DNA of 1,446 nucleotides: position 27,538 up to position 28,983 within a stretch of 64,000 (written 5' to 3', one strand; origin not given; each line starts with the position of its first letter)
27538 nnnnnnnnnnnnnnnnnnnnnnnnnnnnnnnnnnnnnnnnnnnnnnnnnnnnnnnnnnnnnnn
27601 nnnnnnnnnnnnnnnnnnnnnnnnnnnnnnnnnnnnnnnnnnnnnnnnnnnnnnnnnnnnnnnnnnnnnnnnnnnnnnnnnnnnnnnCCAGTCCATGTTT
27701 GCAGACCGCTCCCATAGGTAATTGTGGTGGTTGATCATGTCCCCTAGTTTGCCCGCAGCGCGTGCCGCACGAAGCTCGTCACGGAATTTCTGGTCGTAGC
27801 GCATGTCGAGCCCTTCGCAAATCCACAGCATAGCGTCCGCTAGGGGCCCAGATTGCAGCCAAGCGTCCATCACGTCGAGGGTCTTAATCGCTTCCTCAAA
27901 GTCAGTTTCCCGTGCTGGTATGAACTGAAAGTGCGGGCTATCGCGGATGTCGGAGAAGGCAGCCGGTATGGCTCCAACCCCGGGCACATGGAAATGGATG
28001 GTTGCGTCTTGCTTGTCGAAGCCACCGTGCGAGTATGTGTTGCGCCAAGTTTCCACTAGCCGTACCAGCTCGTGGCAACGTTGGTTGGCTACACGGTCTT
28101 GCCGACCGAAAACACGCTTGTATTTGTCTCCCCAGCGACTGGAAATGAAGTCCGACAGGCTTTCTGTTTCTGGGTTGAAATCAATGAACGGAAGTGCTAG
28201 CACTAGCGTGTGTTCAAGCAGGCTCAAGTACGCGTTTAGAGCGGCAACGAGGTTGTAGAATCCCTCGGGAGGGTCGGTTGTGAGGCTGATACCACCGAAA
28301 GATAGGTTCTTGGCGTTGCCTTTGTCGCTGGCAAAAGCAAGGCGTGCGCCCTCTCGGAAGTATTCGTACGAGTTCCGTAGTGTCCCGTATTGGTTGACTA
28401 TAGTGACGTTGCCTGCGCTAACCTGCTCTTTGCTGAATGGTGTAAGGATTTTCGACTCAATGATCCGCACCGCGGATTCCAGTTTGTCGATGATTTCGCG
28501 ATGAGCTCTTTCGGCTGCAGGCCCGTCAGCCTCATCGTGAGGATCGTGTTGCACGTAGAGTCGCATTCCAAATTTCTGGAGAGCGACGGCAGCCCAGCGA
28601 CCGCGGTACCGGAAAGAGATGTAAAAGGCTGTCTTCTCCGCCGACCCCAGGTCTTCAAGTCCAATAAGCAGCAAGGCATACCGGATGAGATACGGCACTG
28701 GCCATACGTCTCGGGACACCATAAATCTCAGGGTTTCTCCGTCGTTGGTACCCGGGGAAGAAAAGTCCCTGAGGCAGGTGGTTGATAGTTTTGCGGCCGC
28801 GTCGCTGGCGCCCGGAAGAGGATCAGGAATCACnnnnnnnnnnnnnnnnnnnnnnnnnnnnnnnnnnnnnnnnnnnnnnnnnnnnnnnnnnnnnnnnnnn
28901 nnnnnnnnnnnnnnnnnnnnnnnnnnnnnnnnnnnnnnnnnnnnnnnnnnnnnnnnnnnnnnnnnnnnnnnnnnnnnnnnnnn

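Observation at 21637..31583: Dense uncharacterised defence-like cargo: three HEPN-motif proteins, HNH and OLD on one small IME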

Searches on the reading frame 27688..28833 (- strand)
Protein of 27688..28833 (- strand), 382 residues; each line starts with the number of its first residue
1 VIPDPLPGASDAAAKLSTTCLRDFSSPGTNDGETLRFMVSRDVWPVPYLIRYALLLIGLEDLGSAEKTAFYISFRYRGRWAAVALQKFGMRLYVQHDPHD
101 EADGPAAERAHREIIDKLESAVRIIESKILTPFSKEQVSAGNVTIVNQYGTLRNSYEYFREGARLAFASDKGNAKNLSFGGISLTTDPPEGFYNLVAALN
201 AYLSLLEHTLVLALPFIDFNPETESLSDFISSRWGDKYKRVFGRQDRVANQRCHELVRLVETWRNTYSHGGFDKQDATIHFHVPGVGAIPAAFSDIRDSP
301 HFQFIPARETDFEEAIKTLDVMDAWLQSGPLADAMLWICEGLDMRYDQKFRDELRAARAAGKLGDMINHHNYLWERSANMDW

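Call 5: search_protein_families(library=pfam, proteins=[window:27688-28833:-], max_evalue=0.1)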
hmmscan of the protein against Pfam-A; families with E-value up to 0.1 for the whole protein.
window:27688-28833:- (382 aa): 0 families

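Call 6: search_protein_families(library=padloc, proteins=[window:27688-28833:-], max_evalue=0.1)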
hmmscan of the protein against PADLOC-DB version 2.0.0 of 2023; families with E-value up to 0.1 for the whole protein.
window:27688-28833:- (382 aa): 0 families

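Call 7: search_protein_families(library=ncbifam, proteins=[window:27688-28833:-], max_evalue=0.1)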
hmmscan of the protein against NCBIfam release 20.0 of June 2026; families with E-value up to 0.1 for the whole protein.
window:27688-28833:- (382 aa): 0 families

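Call 8: search_protein_families(library=phrogs, proteins=[window:27688-28833:-], max_evalue=0.1)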
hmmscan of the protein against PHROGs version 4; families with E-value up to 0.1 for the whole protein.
window:27688-28833:- (382 aa): 0 families

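Call 13: find_homologous_proteins(query=window:27688-28833:-)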
Query window:27688-28833:- (382 aa): 52 proteins with E <= 0.001 among 8000 candidates.
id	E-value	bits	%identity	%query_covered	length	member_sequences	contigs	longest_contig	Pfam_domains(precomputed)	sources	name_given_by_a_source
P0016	9.5e-231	784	98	90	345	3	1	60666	-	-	-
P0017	9.6e-205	698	88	90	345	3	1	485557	-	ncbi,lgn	-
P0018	2.0e-180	618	78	90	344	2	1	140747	-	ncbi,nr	ncbi:hypothetical protein DM794_19050 [Paenarthrobacter ureafaciens]|nr:hypothetical protein [Paenar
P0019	4.2e-176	604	77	91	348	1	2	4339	-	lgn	-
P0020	1.6e-171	589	69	99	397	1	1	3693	-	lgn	-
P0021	1.9e-149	516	60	100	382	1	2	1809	-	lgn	-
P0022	5.2e-139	482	73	77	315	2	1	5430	-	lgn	-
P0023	6.1e-114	399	72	65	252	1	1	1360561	-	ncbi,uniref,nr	ncbi:hypothetical protein M8J71_10975 [Pseudarthrobacter sp. R1]|uniref:hypothetical protein n=1 Tax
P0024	6.6e-83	297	40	100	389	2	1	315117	-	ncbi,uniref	ncbi:hypothetical protein [Glutamicibacter sp. NPDC087344]|uniref:hypothetical protein n=1 Tax=Gluta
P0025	2.4e-81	292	41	95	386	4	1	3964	-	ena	-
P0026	2.5e-81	292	40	99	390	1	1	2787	-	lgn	-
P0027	3.8e-80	288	42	99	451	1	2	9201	-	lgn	-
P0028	1.3e-79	286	51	70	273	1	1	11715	-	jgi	jgi:hypothetical protein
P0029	2.1e-79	286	40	99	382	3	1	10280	-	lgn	-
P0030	3.2e-79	285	39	100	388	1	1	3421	-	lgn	-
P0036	1.9e-77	279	41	99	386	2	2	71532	-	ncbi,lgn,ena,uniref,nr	ncbi:MAG TPA: hypothetical protein VFG33_13735 [Kribbella sp.]|uniref:hypothetical protein n=1 Tax=K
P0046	2.6e-70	256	41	93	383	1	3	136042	-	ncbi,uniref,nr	ncbi:hypothetical protein [Nocardia farcinica]|uniref:hypothetical protein n=1 Tax=Nocardia farcinic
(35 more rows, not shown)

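Call 20: search_solved_structures(query=A3, max_evalue=10)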
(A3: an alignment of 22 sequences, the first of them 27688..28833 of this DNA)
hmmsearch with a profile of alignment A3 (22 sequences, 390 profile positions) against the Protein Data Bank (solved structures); distinct sequences matched with E-value up to 10: 0.

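Call 26: search_protein_families(library=pfam, alignment_id=A3, max_evalue=1)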
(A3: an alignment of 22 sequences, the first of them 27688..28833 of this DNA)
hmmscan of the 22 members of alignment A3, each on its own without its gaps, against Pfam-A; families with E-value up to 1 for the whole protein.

A. member 1, window:27688-28833:- (382 aa): 0 families

B. families by the number of members that match (of 22 scanned): 12 families
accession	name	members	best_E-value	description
PF09921.14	DUF2153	2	0.077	Uncharacterized protein conserved in archaea (DUF2153)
PF25177.1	Talin_VBS2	1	0.00056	Talin VBS2 domain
PF11564.14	BpuJI_N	1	0.04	Restriction endonuclease BpuJI - N terminal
PF22329.2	Nro1_C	1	0.052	Negative regulator of ofd1, C-terminal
PF14429.12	DOCK-C2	1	0.083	C2 domain in Dock180 and Zizimin proteins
PF22726.1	NCAB2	1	0.15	NACHT C-terminal Alpha/Beta 2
PF22667.2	Lon_lid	1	0.2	Lon protease AAA+ ATPase lid domain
PF16163.10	DUF4869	1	0.27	Domain of unknown function (DUF4869)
PF12644.12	DUF3782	1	0.29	Protein of unknown function (DUF3782)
PF14615.11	Rsa3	1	0.39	Ribosome-assembly protein 3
PF24444.1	DUF7563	1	0.45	Family of unknown function (DUF7563)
PF12108.13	SF3a60_bindingd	1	0.57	Splicing factor SF3a60 binding domain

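Call 39: predict_structure(alignment_id=A4)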
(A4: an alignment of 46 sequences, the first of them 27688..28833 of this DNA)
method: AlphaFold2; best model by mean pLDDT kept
length: 382 residues; sequences in the alignment: 46
mean_pLDDT: 86.7   pTM: 0.78
mean pLDDT of the five models: 86.7, 85.3, 84.7, 82.8, 81.5
residues with pLDDT >= 90: 254; 70-90: 70; 50-70: 36; < 50: 22
segments of 3 or more residues with pLDDT < 50: 175-186, 269-274, 302-304
pLDDT, mean of each block of 10 residues (from residue 1): 79 97 92 91 87 96 86 96 93 95 95 96 94 92 96 97 87 48 53 90 97 95 95 92 91 91 62 54 81 60 61 94 96 97 96 97 97 84 59
secondary structure, 60 per line:
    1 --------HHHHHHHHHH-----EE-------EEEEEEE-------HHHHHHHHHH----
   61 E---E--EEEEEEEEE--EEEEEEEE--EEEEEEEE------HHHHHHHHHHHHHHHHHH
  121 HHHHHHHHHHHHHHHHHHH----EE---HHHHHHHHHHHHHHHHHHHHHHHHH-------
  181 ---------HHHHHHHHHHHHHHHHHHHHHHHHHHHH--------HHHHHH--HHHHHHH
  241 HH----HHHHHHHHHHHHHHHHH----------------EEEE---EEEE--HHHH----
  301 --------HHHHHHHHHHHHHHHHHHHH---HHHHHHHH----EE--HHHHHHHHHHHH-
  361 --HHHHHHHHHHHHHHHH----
elements in order: H9-18 E33-39 H47-56 E68-76 E79-86 E89-96 H103-139 H149-173 H190-217 H226-231 H234-242 H247-263 E280-283 E287-290 H293-296 H309-328 H332-339 H348-359 H363-378

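Call 42: fold_search(model_id=the predicted structure, library=pdb)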
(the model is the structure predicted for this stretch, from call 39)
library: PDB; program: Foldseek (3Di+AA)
matches with E <= 10: 262; with E <= 0.001: 0
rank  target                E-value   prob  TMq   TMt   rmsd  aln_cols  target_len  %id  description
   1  9v6e_A                2.2e-01  0.72  0.19  0.08  13.2       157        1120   12  Cryo-EM structure of human full length KICSTOR complex (state 1) (released 2025-11-12)
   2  4ckk_B                3.6e-01  0.04  0.09  0.08  25.1       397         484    9  Apo structure of 55 kDa N-terminal domain of E. coli DNA gyrase A subunit (released 2014-03-12)
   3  9van_A                4.5e-01  0.41  0.18  0.08  13.3       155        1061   14  Cryo-EM structure of human full length KICSTOR complex (state 2) (released 2025-11-12)
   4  4yn0_B                4.5e-01  0.30  0.16  0.27  16.0       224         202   12  Crystal structure of APP E2 domain in complex with DR6 CRD domain (released 2015-04-15)
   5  3rsm                  5.5e-01  0.44  0.14  0.13   9.1       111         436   14  Crystal structure of S108C mutant of PMM/PGM (released 2012-02-29)
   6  8t5u_A                6.0e-01  0.09  0.12  0.12  12.9       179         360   14  ATP-1 state of Bcs1 (C7 symmetrized) (released 2024-06-05)
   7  6gav_A                8.6e-01  0.03  0.09  0.04  21.2       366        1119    9  Extremely 'open' clamp structure of DNA gyrase: role of the Corynebacteriales GyrB specific insert (released 2019-02-20)
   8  6y2r_B                9.0e-01  0.11  0.13  0.15  19.3       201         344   12  Escherichia coli R255A RnlA endoribonuclease (single alanine mutant of RnlA) (released 2021-05-12)
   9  2n4a_MODEL_1_A        9.5e-01  0.21  0.13  0.27   8.2       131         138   11  EC-NMR Structure of Ralstonia metallidurans Rmet_5065 Determined by Combining Evolutionary Couplings (EC) and  (released 2015-07-01)
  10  7vvj_R                9.5e-01  0.03  0.12  0.12  26.7       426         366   10  PTHrP-bound human PTH1R in complex with Gs (released 2022-08-03)
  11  3q63_D                1.1e+00  0.38  0.16  0.34   6.2       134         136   11  X-ray crystal structure of protein MLL2253 from Mesorhizobium loti, Northeast Structural Genomics Consortium Target Ml (released 2011-01-12)
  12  3q63_B                1.1e+00  0.25  0.15  0.30   6.9       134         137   10  X-ray crystal structure of protein MLL2253 from Mesorhizobium loti, Northeast Structural Genomics Consortium Target Ml (released 2011-01-12)
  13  6vbu_2                1.1e+00  0.13  0.17  0.11  21.3       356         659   10  Structure of the bovine BBSome complex (released 2020-01-29)
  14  8jbe_B                1.1e+00  0.11  0.13  0.13  12.1       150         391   13  CryoEM Structure of metazoan Mon1-Ccz1-RMC1 complex (released 2024-05-08)
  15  8ae6_W                1.1e+00  0.21  0.13  0.06   6.1       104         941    9  Cryo-EM structure of the SEA complex wing (SEACIT) (released 2022-11-02)
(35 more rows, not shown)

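Call 52: search_solved_structures(query=A4, max_evalue=10)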
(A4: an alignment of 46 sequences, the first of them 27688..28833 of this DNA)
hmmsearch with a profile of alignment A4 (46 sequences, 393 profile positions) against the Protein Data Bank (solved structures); distinct sequences matched with E-value up to 10: 1.
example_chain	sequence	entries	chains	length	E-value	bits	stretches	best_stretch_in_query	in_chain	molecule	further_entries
2krc_A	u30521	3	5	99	0.68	12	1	45-107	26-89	DNA-directed RNA polymerase subunit delta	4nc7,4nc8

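Call 59: search_dna_similar(query=window:27688-28833:-, collection=plasmids, mode=protein, max_rows=12)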
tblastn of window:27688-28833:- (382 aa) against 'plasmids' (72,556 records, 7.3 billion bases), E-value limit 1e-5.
Records with a match: 6; places in all: 6; records where one place covers at least 80% of the query: 4.
Best place of each record, by identity: <60% 6.
By first word of the organism name: Rhizobium 1; Sinorhizobium 1; Nocardia 1; Erythrobacteraceae 1; Variovorax 1; Mycolicibacterium 1.
By predicted mobility (MOB-suite, as given by PLSDB): non-mobilizable 3; mobilizable 2; conjugative 1.
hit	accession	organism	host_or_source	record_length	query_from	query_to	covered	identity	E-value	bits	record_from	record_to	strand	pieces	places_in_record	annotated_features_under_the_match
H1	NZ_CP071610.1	Rhizobium binae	lentil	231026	37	382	91%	26.9%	2e-26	118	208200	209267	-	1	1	hypothetical protein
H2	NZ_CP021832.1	Sinorhizobium meliloti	Medicago truncatula,Single Cell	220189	37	382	91%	26.6%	1e-25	116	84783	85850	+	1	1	hypothetical protein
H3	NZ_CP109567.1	Nocardia sp. NBC_01377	-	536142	16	382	96%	24.1%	2e-11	73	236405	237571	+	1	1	hypothetical protein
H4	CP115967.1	Erythrobacteraceae bacterium WH01K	-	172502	45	382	88%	21.4%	1e-9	68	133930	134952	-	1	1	hypothetical protein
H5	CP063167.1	Variovorax paradoxus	-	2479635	47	298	66%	26.1%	2e-13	79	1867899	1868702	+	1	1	hypothetical protein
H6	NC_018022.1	Mycolicibacterium chubuense NBB4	-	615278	255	306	14%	52.8%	5e-8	62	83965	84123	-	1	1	ThiF family adenylyltransferase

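Call 61: get_annotated_region(hit=H1, flank=6000)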
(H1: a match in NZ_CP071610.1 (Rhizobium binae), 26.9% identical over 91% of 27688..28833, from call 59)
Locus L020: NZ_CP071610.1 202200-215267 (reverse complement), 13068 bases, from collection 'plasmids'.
description: Rhizobium binae strain BLR195 plasmid p6, complete sequence
organism: Rhizobium binae (NCBI taxid 1138190)
taxonomy: Bacteria; Pseudomonadota; Alphaproteobacteria; Hyphomicrobiales; Rhizobiaceae; Rhizobium; Rhizobium binae
host: -; source: lentil; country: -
typing (MOB-suite, as given by PLSDB): non-mobilizable; mating-pair formation MPF_T
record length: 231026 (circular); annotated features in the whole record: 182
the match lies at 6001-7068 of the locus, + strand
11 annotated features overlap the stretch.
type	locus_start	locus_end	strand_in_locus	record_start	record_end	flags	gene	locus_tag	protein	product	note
CDS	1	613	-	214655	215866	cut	repA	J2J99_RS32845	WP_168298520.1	plasmid partitioning protein RepA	-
CDS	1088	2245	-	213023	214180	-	-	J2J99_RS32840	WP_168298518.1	tyrosine-type recombinase/integrase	GO:0015074 - DNA integration [Evidence IEA]; GO:0006310 - DNA recombination [Evidence IEA]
CDS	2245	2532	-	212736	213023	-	-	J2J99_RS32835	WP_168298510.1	hypothetical protein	-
CDS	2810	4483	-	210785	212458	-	-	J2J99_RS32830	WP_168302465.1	transposase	-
CDS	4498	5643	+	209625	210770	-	-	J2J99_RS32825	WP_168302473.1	RHE_PE00001 family protein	-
CDS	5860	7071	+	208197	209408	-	-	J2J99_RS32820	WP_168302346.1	hypothetical protein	-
CDS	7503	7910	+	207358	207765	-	-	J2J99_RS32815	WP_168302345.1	hypothetical protein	-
CDS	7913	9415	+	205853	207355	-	-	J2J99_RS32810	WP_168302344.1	phenylacetate--CoA ligase family protein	-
CDS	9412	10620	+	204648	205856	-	-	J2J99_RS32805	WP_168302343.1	aminotransferase class V-fold PLP-dependent enzyme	-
CDS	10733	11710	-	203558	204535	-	-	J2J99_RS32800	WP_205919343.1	HNH endonuclease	-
CDS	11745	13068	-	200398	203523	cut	-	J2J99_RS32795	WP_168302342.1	AAA family ATPase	GO:0006302 - double-strand break repair [Evidence IEA]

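Call 62: get_annotated_region(hit=H6, flank=5000)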
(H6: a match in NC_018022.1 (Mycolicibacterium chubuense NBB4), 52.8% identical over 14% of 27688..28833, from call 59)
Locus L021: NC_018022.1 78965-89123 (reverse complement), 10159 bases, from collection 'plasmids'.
description: Mycolicibacterium chubuense NBB4 plasmid pMYCCH.01, complete sequence
organism: Mycolicibacterium chubuense NBB4 (NCBI taxid 710421)
taxonomy: Bacteria; Actinomycetota; Actinomycetes; Mycobacteriales; Mycobacteriaceae; Mycolicibacterium; Mycolicibacterium chubuense; Mycolicibacterium chubuense NBB4
host: -; source: -; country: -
typing (MOB-suite, as given by PLSDB): mobilizable; relaxase MOBF,MOBF
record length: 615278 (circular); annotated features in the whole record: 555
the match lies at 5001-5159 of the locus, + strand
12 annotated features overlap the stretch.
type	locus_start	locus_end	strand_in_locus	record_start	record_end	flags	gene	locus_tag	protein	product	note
CDS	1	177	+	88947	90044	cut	-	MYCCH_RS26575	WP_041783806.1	dihydrodipicolinate reductase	-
CDS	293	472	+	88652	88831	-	-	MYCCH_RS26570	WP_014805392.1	hypothetical protein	-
CDS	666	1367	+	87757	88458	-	-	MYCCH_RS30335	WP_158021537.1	hypothetical protein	-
CDS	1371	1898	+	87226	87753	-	-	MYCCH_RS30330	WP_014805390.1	ImmA/IrrE family metallo-endopeptidase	-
CDS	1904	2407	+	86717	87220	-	-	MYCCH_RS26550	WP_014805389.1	hypothetical protein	-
CDS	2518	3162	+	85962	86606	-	-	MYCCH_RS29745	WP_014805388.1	multiubiquitin domain-containing protein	-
CDS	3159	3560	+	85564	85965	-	-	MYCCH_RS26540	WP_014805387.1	hypothetical protein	-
CDS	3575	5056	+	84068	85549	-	-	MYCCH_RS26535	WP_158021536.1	ThiF family adenylyltransferase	-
CDS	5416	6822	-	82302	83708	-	-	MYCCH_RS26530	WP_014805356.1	hypothetical protein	-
CDS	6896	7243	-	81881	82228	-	-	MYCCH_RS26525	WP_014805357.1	helix-turn-helix transcriptional regulator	-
CDS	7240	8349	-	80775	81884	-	-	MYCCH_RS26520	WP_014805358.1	site-specific integrase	GO:0015074 - DNA integration [Evidence IEA]; GO:0006310 - DNA recombination [Evidence IEA]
CDS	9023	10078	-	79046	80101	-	-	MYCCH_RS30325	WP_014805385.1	IS110 family transposase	-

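Call 63: get_annotated_region(hit=H3, flank=6000)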
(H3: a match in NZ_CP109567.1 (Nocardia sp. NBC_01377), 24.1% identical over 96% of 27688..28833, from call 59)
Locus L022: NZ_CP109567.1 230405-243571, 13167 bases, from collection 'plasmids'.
description: Nocardia sp. NBC_01377 plasmid unnamed1, complete sequence
organism: Nocardia sp. NBC_01377 (NCBI taxid 2903595)
taxonomy: Bacteria; Actinomycetota; Actinomycetes; Mycobacteriales; Nocardiaceae; Nocardia; Nocardia sp. NBC 01377
host: -; source: -; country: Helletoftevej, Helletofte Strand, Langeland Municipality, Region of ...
typing (MOB-suite, as given by PLSDB): non-mobilizable
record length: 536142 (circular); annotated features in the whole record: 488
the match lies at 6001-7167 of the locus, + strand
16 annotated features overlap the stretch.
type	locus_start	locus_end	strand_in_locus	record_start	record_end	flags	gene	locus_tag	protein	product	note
CDS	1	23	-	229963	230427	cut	-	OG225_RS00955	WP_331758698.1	hypothetical protein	-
CDS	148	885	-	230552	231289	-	-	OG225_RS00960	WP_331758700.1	potassium channel family protein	GO:0034220 - monoatomic ion transmembrane transport [Evidence IEA]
CDS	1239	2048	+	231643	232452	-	-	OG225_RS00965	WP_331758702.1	DUF4236 domain-containing protein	-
CDS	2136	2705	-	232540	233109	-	-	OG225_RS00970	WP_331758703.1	DUF4190 domain-containing protein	-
CDS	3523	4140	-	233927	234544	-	-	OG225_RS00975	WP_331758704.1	hypothetical protein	-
CDS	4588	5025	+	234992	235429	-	-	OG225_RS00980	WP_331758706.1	hypothetical protein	-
CDS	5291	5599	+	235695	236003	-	-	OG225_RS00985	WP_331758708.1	hypothetical protein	-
CDS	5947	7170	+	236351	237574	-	-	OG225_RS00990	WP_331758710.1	hypothetical protein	-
CDS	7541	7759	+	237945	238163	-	-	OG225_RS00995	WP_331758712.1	hypothetical protein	-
CDS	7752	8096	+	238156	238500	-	-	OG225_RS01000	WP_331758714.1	hypothetical protein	-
CDS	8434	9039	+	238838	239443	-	-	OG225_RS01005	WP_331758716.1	hypothetical protein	-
CDS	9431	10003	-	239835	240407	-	-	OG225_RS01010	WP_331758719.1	DUF3558 family protein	-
CDS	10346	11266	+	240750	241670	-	-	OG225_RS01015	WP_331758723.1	ATP-dependent DNA ligase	-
CDS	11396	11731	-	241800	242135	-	-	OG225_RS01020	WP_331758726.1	Lsr2 family protein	-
CDS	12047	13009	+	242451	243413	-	-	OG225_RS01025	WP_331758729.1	hypothetical protein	-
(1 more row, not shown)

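Call 67: search_dna_similar(query=window:27688-28833:-, collection=phages, mode=protein, max_rows=10)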
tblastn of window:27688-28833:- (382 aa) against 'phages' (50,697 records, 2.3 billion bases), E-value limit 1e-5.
No match.

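Call 84: find_encoding_contigs(protein=P0046, flank=8000, max_places=1)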
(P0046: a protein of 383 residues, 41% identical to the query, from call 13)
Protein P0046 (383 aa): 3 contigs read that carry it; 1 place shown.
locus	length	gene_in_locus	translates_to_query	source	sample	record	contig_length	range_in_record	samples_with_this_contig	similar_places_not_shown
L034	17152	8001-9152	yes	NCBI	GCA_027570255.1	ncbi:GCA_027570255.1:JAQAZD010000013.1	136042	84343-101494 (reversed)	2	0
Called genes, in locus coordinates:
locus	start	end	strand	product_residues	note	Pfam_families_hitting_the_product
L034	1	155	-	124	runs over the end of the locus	-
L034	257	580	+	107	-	-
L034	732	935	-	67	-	-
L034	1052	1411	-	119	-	-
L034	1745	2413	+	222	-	PF00440:TetR_N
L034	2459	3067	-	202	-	PF11716:MDMPI_N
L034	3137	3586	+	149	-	PF01047:MarR (weak), PF12802:MarR_2, PF13463:HTH_27 (weak)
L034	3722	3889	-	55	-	-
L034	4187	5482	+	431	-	PF13560:HTH_31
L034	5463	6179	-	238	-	PF03575:Peptidase_S51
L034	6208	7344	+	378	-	-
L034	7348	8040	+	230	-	-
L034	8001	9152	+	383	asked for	-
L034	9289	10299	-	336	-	-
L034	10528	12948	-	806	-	PF00589:Phage_integrase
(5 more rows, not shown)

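Call 85: find_encoding_contigs(protein=P0036, flank=8000, max_places=1)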
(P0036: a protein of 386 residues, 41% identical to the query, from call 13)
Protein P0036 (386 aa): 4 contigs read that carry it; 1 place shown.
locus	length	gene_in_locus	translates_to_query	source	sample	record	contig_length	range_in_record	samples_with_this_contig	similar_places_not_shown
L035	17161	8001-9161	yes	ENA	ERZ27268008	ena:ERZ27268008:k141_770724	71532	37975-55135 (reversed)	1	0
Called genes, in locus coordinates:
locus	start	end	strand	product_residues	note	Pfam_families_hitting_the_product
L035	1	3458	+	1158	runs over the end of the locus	PF02811:PHP, PF07733:DNA_pol3_alpha, PF17657:DNA_pol3_finger, PF14579:HHH_6, PF12836:HHH_3 (weak), PF01336:tRNA_anti-codon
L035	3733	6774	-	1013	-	-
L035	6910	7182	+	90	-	-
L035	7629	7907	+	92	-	-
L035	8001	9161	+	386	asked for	-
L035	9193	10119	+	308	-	-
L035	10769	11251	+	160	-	PF00903:Glyoxalase, PF18029:Glyoxalase_6 (weak)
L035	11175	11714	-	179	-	PF00415:RCC1 (faint), PF25390:WD40_RLD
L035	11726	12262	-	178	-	PF19545:DUF6069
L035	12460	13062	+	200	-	-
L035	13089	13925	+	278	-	PF13367:PrsW-protease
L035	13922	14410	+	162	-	PF07301:DUF1453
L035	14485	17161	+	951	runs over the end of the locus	PF00486:Trans_reg_C (weak), PF03704:BTAD, PF13424:TPR_12 (faint), PF25872:HTH_77 (faint), PF13401:AAA_22 (weak)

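Call 95: search_protein_families(library=padloc, alignment_id=A4, max_evalue=0.1)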
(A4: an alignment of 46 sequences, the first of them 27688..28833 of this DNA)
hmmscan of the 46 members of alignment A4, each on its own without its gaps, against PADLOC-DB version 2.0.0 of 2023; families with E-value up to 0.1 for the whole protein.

A. member 1, window:27688-28833:- (382 aa): 0 families

B. families by the number of members that match (of 46 scanned): 2 families
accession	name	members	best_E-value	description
PDLC00777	Cyclase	1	0.005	oligonucleotide-cyclase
PDLC01283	Cas11e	1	0.031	CAS-I-E; effector_SS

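Call 99: find_encoding_contigs(protein=P0017, flank=10000, max_places=1)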
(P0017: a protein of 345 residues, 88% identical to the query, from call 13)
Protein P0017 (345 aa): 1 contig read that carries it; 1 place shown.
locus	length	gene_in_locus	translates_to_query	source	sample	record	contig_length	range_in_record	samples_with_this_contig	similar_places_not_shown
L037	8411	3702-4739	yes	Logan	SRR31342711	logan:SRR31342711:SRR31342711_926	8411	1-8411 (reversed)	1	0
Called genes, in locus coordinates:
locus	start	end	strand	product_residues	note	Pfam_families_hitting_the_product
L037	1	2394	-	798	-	?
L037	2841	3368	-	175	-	PF10544:T5orf172, PF13455:MUG113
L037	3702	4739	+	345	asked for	-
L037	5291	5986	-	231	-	PF06114:Peptidase_M78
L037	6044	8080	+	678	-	-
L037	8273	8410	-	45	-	?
